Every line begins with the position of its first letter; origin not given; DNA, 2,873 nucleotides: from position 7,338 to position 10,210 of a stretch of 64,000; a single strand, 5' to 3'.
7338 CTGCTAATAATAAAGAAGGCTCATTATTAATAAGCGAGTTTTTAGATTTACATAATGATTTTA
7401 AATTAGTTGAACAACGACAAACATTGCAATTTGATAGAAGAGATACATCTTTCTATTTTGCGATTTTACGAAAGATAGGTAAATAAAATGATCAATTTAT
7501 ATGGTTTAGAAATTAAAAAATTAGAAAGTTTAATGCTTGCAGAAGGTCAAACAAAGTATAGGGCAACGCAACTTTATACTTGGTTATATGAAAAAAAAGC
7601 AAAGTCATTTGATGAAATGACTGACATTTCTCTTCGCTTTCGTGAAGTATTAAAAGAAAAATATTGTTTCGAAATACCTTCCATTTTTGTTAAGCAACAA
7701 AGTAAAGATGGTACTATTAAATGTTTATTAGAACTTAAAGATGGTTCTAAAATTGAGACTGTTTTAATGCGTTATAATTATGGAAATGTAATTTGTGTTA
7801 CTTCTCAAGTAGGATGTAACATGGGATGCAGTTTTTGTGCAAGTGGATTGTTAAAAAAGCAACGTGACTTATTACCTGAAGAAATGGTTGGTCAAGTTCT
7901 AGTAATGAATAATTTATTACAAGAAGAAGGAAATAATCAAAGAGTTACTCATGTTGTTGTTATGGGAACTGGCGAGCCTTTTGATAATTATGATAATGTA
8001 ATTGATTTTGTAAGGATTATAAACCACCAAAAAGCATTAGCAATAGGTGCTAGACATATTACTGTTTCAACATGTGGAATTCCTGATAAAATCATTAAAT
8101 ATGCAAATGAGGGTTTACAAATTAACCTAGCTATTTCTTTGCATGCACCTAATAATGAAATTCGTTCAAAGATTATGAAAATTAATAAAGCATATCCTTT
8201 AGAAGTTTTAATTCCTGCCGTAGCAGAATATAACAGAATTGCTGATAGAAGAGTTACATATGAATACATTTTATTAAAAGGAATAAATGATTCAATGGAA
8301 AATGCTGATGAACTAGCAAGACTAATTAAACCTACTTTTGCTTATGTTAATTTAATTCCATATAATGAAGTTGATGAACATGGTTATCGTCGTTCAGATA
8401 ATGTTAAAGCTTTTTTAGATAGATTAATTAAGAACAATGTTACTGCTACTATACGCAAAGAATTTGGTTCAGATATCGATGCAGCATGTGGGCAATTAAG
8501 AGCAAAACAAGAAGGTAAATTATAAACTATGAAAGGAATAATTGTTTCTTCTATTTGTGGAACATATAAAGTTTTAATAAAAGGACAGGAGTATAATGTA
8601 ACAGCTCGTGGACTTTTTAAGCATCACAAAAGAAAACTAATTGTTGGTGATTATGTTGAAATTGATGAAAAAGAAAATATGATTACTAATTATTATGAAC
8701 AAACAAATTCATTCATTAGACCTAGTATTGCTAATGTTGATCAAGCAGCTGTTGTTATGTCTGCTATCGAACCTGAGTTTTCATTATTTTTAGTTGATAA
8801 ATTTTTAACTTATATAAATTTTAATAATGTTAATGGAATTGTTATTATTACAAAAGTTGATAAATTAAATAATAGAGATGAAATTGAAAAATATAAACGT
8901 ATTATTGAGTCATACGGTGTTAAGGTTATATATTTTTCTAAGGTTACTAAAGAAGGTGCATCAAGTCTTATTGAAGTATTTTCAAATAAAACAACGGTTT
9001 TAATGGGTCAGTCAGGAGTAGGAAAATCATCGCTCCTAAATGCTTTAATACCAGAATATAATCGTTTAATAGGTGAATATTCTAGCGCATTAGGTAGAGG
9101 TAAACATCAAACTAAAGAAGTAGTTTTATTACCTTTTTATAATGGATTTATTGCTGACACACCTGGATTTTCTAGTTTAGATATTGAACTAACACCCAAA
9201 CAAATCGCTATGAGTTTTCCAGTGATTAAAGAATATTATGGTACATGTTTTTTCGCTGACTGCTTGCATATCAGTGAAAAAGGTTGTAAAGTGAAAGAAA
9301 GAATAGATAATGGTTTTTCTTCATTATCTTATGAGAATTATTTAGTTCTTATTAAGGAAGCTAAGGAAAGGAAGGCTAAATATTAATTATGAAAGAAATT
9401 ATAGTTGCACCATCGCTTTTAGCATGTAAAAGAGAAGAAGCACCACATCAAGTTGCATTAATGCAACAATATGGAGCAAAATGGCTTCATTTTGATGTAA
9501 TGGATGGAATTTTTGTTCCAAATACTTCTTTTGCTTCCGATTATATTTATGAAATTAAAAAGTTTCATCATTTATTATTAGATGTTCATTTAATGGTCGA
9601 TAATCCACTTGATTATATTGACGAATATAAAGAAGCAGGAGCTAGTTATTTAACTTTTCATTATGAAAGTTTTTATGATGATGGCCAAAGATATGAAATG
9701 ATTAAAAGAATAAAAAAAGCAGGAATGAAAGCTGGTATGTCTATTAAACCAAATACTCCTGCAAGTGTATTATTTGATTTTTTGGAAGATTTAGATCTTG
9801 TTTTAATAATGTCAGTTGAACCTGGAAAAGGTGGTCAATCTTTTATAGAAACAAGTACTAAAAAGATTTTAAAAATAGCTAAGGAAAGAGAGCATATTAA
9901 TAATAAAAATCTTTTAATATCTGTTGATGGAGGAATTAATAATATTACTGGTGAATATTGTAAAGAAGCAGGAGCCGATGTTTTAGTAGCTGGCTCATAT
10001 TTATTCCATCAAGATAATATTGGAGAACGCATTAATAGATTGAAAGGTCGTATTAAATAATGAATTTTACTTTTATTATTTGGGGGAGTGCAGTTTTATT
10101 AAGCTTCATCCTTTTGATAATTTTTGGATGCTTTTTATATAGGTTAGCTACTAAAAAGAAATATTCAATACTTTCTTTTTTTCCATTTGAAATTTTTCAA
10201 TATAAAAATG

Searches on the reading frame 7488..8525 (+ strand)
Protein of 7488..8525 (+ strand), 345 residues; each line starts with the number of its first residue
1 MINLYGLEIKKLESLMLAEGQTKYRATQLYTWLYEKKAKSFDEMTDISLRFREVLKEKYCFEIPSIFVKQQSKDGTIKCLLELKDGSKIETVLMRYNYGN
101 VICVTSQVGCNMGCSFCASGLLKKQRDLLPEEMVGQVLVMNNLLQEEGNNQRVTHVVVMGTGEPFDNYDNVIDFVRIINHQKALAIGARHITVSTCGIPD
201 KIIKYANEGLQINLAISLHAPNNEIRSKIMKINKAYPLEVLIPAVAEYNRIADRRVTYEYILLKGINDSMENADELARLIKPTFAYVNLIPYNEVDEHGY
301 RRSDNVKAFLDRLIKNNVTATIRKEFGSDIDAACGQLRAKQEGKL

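Call 55: search_protein_families(library=pfam, proteins=[window:7488-8525:+], max_evalue=0.00001)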
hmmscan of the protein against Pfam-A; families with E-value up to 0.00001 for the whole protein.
window:7488-8525:+ (345 aa): 2 families
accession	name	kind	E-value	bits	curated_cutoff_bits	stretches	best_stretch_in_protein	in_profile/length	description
PF04055.27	Radical_SAM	-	2.3e-17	64.1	29.5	1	106-275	3-164/166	Radical SAM superfamily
PF21016.3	RlmN_N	-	3.3e-15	56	24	1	2-59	1-58/60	Ribosomal RNA large subunit methyltransferase N-terminal domain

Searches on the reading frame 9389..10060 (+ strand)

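Call 56: search_protein_families(library=pfam, proteins=[window:9389-10060:+], max_evalue=0.00001)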
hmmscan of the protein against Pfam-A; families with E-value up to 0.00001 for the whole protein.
window:9389-10060:+ (223 aa): 1 family
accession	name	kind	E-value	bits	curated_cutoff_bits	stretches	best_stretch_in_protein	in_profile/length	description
PF00834.25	Ribul_P_3_epim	-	4.1e-61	206.3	21.1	1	6-206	2-198/198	Ribulose-phosphate 3 epimerase family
